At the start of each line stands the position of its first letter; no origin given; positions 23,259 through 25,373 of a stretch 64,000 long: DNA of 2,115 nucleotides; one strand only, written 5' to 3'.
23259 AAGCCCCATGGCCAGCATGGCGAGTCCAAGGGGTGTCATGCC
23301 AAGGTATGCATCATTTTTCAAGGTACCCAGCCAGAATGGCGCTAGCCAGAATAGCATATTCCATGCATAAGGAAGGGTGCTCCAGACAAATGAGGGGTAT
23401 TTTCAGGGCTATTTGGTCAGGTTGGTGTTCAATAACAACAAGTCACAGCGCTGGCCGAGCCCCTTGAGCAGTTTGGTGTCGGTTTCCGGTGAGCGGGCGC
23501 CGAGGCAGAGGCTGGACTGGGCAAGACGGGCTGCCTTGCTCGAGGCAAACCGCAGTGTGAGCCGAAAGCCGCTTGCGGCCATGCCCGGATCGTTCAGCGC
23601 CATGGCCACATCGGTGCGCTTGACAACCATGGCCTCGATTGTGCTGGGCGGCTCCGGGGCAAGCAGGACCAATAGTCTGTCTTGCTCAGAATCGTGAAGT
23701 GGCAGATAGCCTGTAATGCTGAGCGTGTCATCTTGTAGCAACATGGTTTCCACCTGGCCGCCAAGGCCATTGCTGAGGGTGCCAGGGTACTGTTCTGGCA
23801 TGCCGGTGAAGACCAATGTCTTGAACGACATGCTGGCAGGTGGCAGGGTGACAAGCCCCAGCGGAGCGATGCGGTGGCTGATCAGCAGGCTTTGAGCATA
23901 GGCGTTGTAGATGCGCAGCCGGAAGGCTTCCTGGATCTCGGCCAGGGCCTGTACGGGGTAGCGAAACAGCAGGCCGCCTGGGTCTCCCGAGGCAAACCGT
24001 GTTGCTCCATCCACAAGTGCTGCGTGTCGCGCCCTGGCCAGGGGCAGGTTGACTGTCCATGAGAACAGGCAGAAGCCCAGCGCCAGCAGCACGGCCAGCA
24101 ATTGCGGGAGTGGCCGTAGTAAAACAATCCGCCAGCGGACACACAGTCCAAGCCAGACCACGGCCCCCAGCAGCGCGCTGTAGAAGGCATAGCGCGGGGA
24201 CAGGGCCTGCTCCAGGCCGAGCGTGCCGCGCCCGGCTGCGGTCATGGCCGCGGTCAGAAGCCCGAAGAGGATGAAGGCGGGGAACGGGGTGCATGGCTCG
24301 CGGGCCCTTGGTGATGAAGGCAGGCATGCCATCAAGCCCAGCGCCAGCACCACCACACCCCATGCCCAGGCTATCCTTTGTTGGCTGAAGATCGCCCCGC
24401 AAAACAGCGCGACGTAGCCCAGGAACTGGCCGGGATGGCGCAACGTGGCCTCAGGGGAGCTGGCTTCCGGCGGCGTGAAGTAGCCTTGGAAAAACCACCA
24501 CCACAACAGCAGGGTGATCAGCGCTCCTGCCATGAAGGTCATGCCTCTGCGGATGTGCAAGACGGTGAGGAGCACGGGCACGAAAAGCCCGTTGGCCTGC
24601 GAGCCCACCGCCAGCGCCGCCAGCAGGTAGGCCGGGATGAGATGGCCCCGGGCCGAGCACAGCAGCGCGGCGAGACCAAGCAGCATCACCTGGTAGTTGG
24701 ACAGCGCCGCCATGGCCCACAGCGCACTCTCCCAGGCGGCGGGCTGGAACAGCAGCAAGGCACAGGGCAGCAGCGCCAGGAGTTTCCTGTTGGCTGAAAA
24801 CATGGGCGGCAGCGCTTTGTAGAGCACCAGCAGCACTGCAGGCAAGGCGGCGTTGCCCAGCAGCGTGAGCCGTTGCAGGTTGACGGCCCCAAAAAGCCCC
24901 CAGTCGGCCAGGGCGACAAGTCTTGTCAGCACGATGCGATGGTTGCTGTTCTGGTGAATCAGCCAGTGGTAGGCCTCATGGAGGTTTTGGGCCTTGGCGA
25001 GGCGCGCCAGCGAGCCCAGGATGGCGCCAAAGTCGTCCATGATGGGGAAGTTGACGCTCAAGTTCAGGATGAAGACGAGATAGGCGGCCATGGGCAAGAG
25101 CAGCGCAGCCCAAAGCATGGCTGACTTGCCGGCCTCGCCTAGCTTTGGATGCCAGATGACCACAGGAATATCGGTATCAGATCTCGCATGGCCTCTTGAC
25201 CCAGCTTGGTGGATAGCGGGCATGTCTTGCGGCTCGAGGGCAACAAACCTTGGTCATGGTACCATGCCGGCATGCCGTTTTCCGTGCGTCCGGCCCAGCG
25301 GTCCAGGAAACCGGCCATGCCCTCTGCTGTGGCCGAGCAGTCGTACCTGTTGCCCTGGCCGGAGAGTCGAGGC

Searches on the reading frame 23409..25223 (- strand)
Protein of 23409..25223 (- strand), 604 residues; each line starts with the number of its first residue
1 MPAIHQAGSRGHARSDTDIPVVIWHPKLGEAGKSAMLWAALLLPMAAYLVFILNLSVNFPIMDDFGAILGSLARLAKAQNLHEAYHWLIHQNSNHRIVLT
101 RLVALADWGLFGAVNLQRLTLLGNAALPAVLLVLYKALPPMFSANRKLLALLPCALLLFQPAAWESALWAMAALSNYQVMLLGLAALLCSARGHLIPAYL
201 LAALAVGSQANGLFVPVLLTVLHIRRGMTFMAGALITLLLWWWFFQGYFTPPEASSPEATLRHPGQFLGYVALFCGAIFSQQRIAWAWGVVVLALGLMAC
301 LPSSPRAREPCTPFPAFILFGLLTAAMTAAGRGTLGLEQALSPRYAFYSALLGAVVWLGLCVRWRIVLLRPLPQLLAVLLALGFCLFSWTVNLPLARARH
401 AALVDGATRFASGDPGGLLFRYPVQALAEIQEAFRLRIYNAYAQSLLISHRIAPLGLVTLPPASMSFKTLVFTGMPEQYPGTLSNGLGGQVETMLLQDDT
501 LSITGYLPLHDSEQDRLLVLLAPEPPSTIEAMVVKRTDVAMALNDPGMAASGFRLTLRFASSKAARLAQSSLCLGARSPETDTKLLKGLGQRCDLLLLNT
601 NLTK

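Call 4: search_protein_families(library=pfam, proteins=[window:23409-25223:-])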
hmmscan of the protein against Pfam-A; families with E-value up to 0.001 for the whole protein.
window:23409-25223:- (604 aa): 0 families

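Call 5: search_protein_families(library=ncbifam, proteins=[window:23409-25223:-])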
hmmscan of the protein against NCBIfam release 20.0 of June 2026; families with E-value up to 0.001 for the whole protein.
window:23409-25223:- (604 aa): 0 families

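Call 17: find_homologous_proteins(query=window:23409-25223:-)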
Query window:23409-25223:- (604 aa): 10 proteins with E <= 0.001 among 8000 candidates.
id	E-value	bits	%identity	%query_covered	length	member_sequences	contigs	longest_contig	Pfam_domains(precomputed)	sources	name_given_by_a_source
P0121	0.0e+0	1331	100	100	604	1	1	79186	-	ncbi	-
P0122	6.7e-283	958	79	93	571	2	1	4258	-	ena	-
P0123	2.0e-279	946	76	96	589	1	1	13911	-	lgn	-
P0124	9.5e-279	944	74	96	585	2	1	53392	-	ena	-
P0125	1.7e-273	927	75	95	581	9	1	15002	-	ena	-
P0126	3.5e-271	919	74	95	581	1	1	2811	-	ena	-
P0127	1.2e-269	914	74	94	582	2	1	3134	-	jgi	jgi:hypothetical protein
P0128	9.9e-269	911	73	95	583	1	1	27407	-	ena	-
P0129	2.4e-23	101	32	50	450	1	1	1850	-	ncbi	-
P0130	2.2e-9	55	35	20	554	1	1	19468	PF09594.17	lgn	-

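Call 21: find_encoding_contigs(protein=P0121, flank=10000, max_places=3)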
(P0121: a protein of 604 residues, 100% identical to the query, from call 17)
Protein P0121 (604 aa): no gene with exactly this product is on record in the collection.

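Call 22: find_encoding_contigs(protein=P0124, flank=10000, max_places=3)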
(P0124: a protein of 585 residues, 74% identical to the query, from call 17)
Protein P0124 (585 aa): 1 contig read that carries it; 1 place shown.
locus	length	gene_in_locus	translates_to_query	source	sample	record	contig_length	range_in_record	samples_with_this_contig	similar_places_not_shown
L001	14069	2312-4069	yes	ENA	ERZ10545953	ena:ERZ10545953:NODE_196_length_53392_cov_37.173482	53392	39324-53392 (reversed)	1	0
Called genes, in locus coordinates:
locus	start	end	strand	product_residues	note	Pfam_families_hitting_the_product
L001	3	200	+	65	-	?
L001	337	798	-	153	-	-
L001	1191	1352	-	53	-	-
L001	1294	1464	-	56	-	-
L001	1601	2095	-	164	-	-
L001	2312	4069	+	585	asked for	-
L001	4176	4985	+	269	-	PF05066:HARE-HTH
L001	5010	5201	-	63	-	-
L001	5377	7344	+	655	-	PF00361:Proton_antipo_M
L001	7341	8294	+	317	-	PF00146:NADHdh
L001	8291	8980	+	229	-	-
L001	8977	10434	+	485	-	PF00361:Proton_antipo_M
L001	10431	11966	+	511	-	PF00374:NiFeSe_Hases (weak), PF00346:Complex1_49kDa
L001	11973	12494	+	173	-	PF01058:Oxidored_q6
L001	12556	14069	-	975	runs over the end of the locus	PF10282:Lactonase (faint), PF04185:Phosphoesterase (faint)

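Call 23: find_encoding_contigs(protein=P0129, flank=10000, max_places=3)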
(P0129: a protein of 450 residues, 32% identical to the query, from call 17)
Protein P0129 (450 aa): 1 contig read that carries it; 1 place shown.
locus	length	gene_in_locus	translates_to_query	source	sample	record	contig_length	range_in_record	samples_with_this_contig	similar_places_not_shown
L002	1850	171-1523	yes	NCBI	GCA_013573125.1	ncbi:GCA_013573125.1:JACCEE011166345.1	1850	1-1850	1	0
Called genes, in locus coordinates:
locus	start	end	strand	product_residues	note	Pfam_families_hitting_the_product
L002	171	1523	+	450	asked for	-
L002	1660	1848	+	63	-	?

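Call 24: find_encoding_contigs(protein=P0130, flank=10000, max_places=3)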
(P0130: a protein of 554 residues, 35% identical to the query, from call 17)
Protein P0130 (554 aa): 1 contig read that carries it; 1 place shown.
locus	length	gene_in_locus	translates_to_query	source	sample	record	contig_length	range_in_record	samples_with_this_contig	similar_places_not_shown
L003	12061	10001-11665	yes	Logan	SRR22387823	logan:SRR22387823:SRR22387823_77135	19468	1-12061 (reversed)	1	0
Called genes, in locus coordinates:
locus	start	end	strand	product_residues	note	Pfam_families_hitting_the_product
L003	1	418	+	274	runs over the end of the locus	PF01061:ABC2_membrane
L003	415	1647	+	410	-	PF00005:ABC_tran, PF13304:AAA_21 (faint)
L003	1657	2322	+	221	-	-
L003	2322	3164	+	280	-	PF05050:Methyltransf_21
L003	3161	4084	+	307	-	PF01531:Glyco_transf_11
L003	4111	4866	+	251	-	PF05050:Methyltransf_21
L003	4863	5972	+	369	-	PF20706:GT4-conflict (weak), PF00534:Glycos_transf_1, PF13692:Glyco_trans_1_4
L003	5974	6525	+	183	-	PF00132:Hexapep, PF14602:Hexapep_2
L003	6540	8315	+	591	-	PF02543:Carbam_trans_N, PF16861:Carbam_trans_C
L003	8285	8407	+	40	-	-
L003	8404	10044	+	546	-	-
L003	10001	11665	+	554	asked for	PF09594:GT87 (weak)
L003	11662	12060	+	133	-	?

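Call 27: predict_structure(alignment_id=A1)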
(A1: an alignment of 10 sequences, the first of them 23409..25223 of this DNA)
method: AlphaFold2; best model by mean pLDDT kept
length: 604 residues; sequences in the alignment: 10
mean_pLDDT: 66.7   pTM: 0.57
mean pLDDT of the five models: 66.7, 66.6, 56.2, 54.6, 44.2
residues with pLDDT >= 90: 3; 70-90: 309; 50-70: 172; < 50: 120
segments of 3 or more residues with pLDDT < 50: 1-27, 92-95, 250-254, 307-310, 329-335, 442-487, 510-516, 544-546, 580-584, 598-604
pLDDT, mean of each block of 10 residues (from residue 1): 34 36 43 78 85 78 76 84 77 59 87 84 79 73 71 70 67 77 83 85 83 85 74 87 70 55 76 81 85 83 56 68 62 51 70 71 57 69 76 77 68 52 65 69 37 31 42 47 49 80 69 47 67 62 52 77 78 60 52 54 34
secondary structure, 60 per line:
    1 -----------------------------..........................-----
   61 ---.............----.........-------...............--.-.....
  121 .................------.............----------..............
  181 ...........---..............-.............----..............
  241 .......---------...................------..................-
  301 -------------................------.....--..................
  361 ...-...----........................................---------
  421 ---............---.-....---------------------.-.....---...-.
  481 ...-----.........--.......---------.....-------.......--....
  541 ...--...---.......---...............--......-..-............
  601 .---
elements in order: H30-55 H64-76 H81-89 H97-111 H116-137 H144-156 H167-191 H195-208 H210-222 H227-247 H257-275 H282-299 H314-329 H336-340 H343-363 H372-411 H424-435 H441-444 E468-472 H480-483 E489-497 E500-506 E516-520 E528-534 H537-543 E552-558 H562-576 H579-584 H589-601

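Call 28: search_protein_representatives(alignment_id=A1)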
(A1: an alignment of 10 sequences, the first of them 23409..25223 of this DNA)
Query: 10 sequences, 588 profile positions. Proteins with E-value up to 0.001 (for the whole library): 5642; up to 1e-10: 3556; up to 1e-30: 763. The best 150 are listed.
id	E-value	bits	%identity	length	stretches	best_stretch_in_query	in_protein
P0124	0.0e+00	1076.2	-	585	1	8-587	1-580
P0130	1.1e-173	595.6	-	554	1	1-498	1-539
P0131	4.6e-97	342.5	-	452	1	24-426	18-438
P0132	4.2e-75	270.0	-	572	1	25-581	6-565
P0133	2.5e-72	260.8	-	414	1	25-426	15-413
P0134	3.4e-65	237.3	-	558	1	14-584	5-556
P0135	3.0e-64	234.2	-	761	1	21-432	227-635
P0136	4.2e-64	233.7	-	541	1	23-393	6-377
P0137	5.7e-64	233.3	-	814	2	21-426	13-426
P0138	6.8e-63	229.7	-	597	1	24-579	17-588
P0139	1.2e-62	228.9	-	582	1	18-410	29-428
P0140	1.2e-62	228.9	-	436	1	12-423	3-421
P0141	4.6e-62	227.0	-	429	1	19-415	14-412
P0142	1.3e-60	222.2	-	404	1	31-426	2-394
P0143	2.0e-60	221.5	-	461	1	25-424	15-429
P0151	9.8e-59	216.0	-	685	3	26-411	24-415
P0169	2.6e-55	204.6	-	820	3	22-426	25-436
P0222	3.0e-50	188.0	-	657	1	24-426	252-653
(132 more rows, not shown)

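Call 29: search_protein_families(library=pfam, proteins=[P0131, P0132, P0133, P0134, P0135, P0137, P0138, P0151, P0169, P0222], max_evalue=0.01)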
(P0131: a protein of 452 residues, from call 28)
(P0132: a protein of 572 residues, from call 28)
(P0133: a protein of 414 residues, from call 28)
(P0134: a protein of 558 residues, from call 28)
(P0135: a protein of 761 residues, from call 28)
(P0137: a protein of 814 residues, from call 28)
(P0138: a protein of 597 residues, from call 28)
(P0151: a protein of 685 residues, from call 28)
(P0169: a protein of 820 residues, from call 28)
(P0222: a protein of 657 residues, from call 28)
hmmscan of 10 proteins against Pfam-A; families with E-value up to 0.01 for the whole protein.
P0131 (452 aa): 0 families

P0132 (572 aa): 0 families

P0133 (414 aa): 0 families

P0134 (558 aa): 0 families

P0135 (761 aa): 0 families

P0137 (814 aa): 0 families

P0138 (597 aa): 0 families

P0151 (685 aa): 0 families

P0169 (820 aa): 0 families

P0222 (657 aa): 0 families

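Call 63: predict_structure(alignment_id=A3)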
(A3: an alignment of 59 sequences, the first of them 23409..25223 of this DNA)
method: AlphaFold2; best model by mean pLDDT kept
length: 604 residues; sequences in the alignment: 59
mean_pLDDT: 89.0   pTM: 0.77
mean pLDDT of the five models: 89.0, 88.4, 87.7, 87.6, 87.0
residues with pLDDT >= 90: 431; 70-90: 105; 50-70: 34; < 50: 34
segments of 3 or more residues with pLDDT < 50: 1-13, 448-464, 602-604
pLDDT, mean of each block of 10 residues (from residue 1): 46 53 70 95 98 96 96 98 97 93 98 96 98 97 95 98 98 98 98 95 97 97 85 96 95 89 97 98 98 97 73 95 97 94 98 98 92 96 98 96 89 84 89 93 55 37 61 82 74 96 94 87 93 85 81 96 96 92 90 81 46
secondary structure, 60 per line:
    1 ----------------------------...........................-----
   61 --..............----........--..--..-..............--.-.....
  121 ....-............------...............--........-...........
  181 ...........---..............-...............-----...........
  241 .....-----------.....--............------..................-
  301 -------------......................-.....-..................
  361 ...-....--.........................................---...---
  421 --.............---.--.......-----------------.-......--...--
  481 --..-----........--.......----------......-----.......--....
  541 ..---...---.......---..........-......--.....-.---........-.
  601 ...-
elements in order: H29-55 H63-76 H81-88 H98-111 H116-124 H126-137 H144-158 H161-168 H170-191 H195-208 H210-224 H230-245 H257-261 H264-275 H282-299 H314-335 H337-341 H343-363 H365-368 H371-411 H423-435 H442-448 E468-473 E490-497 E500-506 E517-522 E528-534 H537-542 E552-558 H562-571 E573-578 E581-585 H591-598 H600-603

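Call 66: search_protein_families(library=pfam, alignment_id=A3, max_evalue=1)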
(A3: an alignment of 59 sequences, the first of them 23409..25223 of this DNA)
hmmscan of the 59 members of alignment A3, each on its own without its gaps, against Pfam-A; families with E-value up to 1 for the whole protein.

A. member 1, window:23409-25223:- (604 aa): 0 families

B. families by the number of members that match (of 59 scanned): 26 families (the first 25 are shown)
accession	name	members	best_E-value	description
PF20342.3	DUF6637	2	0.04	Family of unknown function (DUF6637)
PF09594.16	GT87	1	1.1e-05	Glycosyltransferase family 87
PF12666.12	PrgI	1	0.02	PrgI family protein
PF24008.1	DUF7322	1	0.02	Domain of unknown function (DUF7322)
PF13567.11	DUF4131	1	0.025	Domain of unknown function (DUF4131)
PF05328.17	CybS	1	0.032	CybS, succinate dehydrogenase cytochrome B small subunit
PF05449.16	Phage_holin_3_7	1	0.032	Putative 3TM holin, Phage_holin_3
PF20389.3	DUF6684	1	0.033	Family of unknown function (DUF6684)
PF15971.10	Mannosyl_trans4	1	0.037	DolP-mannose mannosyltransferase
PF11797.14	WxLIP_HBD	1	0.039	WxL Interacting Protein, host binding domain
PF00335.26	Tetraspanin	1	0.057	Tetraspanin family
PF04923.17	Ninjurin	1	0.087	Ninjurin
PF20015.4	VMAP-M12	1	0.088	vWA-MoxR associated protein middle region (VMAP-M) 12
PF05860.19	TPS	1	0.1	TPS secretion domain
PF15465.11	DUF4634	1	0.1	Domain of unknown function (DUF4634)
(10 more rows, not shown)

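Call 81: search_solved_structures(query=A3, max_evalue=1)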
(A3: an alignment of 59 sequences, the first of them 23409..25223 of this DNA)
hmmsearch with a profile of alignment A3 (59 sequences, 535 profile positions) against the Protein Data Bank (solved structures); distinct sequences matched with E-value up to 1: 2.
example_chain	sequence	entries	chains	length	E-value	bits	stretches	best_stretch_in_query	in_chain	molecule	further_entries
6r17_A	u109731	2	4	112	0.078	14.7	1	358-447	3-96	Synaptonemal complex central element protein 2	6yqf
7uea_C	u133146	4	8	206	0.094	14.5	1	214-288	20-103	Cytochrome c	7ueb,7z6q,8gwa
